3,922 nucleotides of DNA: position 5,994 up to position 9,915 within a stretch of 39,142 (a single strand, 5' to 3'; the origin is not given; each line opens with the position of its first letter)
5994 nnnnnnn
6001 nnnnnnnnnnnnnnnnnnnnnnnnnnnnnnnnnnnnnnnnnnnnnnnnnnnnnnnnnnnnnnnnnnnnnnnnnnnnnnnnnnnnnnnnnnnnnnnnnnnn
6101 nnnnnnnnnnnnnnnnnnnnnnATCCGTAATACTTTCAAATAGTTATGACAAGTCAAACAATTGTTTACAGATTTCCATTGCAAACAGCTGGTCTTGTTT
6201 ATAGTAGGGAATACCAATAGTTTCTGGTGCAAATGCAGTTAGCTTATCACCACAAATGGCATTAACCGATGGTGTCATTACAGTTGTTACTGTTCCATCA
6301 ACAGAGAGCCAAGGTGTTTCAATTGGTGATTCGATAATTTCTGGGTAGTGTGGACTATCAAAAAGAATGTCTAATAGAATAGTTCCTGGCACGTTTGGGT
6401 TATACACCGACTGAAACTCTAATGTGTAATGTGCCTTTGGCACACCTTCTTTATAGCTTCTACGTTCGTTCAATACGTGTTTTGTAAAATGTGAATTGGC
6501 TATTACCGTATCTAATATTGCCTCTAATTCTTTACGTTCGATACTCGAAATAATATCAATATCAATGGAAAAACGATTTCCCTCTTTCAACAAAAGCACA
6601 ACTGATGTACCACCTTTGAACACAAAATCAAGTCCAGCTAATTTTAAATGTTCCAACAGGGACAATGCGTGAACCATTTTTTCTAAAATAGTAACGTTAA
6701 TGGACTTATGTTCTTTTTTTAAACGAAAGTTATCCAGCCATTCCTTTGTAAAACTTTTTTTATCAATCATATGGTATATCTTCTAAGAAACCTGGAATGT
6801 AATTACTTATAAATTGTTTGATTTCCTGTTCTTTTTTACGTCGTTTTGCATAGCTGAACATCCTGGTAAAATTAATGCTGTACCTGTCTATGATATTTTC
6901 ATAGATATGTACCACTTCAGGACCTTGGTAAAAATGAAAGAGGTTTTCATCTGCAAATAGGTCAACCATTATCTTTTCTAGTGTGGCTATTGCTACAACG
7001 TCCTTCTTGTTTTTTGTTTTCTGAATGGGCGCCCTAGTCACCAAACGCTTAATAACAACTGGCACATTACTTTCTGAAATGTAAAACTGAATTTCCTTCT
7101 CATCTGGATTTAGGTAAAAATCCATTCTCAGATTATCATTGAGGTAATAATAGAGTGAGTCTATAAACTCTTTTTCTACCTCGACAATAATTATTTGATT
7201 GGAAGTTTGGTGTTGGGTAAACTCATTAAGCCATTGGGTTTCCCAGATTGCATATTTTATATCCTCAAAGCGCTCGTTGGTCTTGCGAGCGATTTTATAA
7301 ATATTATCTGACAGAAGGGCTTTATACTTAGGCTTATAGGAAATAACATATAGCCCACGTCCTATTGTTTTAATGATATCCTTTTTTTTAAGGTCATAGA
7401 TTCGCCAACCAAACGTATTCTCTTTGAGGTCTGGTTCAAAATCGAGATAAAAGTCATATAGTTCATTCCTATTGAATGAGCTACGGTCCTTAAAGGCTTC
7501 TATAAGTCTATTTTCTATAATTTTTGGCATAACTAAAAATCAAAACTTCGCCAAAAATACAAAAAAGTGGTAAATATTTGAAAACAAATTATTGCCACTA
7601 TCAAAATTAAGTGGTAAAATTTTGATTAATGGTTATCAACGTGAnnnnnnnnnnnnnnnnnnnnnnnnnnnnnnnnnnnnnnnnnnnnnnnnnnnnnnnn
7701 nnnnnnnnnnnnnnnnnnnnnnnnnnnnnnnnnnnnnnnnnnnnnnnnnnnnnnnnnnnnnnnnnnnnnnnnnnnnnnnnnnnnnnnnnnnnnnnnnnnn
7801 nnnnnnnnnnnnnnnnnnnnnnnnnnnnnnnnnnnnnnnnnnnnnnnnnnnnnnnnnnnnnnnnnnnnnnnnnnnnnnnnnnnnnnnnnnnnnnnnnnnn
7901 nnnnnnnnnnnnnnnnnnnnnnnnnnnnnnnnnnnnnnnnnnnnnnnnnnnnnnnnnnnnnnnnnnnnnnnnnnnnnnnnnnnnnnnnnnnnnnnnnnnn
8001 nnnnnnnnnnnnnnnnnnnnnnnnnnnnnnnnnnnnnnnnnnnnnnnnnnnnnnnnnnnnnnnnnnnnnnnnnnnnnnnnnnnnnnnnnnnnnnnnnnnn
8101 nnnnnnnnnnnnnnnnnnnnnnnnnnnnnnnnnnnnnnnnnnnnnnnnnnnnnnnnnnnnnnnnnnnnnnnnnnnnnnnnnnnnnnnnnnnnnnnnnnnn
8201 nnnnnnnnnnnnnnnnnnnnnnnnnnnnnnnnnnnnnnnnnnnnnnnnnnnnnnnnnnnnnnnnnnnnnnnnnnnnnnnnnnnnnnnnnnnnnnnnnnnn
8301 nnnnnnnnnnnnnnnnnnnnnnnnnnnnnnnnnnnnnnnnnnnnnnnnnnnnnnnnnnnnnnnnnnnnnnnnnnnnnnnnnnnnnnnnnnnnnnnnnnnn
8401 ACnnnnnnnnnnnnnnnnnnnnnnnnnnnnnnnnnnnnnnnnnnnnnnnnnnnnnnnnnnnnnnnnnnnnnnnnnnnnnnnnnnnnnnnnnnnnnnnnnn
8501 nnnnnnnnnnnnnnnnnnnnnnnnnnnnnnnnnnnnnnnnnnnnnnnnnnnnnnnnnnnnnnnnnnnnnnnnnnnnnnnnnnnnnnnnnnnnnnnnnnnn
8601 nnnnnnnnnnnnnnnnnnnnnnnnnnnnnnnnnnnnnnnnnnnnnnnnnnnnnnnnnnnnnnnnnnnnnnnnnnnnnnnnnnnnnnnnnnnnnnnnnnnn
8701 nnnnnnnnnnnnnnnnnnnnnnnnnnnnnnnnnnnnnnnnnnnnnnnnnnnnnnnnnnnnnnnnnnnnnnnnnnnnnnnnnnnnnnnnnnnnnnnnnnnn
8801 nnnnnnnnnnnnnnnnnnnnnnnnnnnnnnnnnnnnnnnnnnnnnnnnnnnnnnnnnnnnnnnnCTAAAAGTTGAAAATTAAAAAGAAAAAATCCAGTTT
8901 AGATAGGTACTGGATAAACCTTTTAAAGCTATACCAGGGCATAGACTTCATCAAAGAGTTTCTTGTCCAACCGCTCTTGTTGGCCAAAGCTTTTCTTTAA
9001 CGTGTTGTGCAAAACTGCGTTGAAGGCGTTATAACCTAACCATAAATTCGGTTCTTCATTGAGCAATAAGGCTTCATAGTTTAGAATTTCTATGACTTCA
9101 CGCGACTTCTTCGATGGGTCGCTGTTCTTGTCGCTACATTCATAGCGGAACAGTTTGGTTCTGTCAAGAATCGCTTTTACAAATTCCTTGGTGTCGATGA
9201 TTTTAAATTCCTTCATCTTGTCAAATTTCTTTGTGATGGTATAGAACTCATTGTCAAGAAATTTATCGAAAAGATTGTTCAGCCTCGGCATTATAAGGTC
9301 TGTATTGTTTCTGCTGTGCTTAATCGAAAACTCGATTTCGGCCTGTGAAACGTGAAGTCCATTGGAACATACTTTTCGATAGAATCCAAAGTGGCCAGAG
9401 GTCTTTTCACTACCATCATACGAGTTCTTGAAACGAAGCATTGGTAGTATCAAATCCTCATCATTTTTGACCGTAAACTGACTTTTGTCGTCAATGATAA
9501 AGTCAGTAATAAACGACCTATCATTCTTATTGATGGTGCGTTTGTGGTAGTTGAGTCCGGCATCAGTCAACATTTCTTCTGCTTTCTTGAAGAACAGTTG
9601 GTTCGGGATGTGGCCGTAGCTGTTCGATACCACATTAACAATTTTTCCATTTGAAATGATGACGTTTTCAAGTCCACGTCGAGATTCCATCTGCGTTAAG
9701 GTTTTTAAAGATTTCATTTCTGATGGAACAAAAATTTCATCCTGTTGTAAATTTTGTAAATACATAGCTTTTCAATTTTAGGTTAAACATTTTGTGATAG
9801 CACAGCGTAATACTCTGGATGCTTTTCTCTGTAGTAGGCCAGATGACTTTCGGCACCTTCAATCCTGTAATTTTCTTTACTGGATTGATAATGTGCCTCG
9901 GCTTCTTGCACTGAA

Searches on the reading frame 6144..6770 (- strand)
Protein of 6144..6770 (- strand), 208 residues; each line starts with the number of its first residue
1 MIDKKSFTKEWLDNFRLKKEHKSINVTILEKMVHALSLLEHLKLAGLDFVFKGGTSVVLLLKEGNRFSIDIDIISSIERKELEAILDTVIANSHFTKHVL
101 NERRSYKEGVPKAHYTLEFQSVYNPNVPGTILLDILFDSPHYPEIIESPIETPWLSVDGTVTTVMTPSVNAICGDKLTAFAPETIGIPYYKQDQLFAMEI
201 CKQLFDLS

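Call 8: search_protein_families(library=pfam, proteins=[window:6144-6770:-], max_evalue=0.01)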
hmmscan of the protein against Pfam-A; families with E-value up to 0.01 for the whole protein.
window:6144-6770:- (208 aa): 1 family
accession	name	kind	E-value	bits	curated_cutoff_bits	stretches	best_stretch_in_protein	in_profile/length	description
PF08843.17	AbiEii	-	1.5e-17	64.8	22.5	1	41-184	5-151/238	Nucleotidyl transferase AbiEii toxin, Type IV TA system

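Call 17: search_protein_families(library=ncbifam, proteins=[window:6144-6770:-], max_evalue=0.01)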
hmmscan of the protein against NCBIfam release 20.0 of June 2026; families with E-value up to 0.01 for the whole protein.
window:6144-6770:- (208 aa): 0 families

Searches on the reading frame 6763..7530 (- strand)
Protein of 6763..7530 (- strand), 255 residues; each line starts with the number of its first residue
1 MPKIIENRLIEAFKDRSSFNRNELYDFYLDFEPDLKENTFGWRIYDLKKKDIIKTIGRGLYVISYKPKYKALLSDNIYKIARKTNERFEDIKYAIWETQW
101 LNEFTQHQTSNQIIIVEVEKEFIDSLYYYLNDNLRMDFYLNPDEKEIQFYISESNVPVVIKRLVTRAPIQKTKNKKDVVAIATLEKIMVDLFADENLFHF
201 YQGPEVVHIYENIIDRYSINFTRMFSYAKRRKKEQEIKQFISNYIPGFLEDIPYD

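Call 8: search_protein_families(library=pfam, proteins=[window:6763-7530:-], max_evalue=0.01)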
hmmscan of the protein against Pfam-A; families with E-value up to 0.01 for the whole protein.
window:6763-7530:- (255 aa): 1 family
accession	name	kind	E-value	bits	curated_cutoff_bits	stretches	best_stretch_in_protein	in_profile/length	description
PF20217.3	DUF6577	-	1.1e-76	257.5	27.8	1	39-244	1-201/204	Family of unknown function (DUF6577)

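Call 17: search_protein_families(library=ncbifam, proteins=[window:6763-7530:-], max_evalue=0.01)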
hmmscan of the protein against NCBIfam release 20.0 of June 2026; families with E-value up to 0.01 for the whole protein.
window:6763-7530:- (255 aa): 0 families

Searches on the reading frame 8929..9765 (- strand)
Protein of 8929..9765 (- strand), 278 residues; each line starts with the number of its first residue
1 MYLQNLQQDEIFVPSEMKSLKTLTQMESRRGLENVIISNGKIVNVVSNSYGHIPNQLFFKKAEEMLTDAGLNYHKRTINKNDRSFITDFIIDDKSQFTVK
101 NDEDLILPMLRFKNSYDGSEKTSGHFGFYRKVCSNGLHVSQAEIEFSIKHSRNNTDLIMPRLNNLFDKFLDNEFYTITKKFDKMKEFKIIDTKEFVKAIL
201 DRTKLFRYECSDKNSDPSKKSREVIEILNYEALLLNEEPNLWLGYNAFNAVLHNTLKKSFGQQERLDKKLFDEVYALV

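Call 16: search_protein_families(library=pfam, proteins=[window:8929-9765:-], max_evalue=0.001)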
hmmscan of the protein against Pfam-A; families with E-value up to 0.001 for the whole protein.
window:8929-9765:- (278 aa): 1 family
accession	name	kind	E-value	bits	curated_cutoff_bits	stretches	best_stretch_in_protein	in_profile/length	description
PF06067.16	DUF932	-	6.8e-15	55.9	23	1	44-250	3-204/227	Domain of unknown function (DUF932)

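Call 17: search_protein_families(library=ncbifam, proteins=[window:8929-9765:-], max_evalue=0.01)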
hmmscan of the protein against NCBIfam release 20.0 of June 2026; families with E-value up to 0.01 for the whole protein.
window:8929-9765:- (278 aa): 1 family
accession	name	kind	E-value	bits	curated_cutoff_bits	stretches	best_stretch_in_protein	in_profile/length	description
TIGR03299.1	LGT_TIGR03299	subfamily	3.4e-08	33.1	110.7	1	38-250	67-276/312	phage/plasmid-like protein TIGR03299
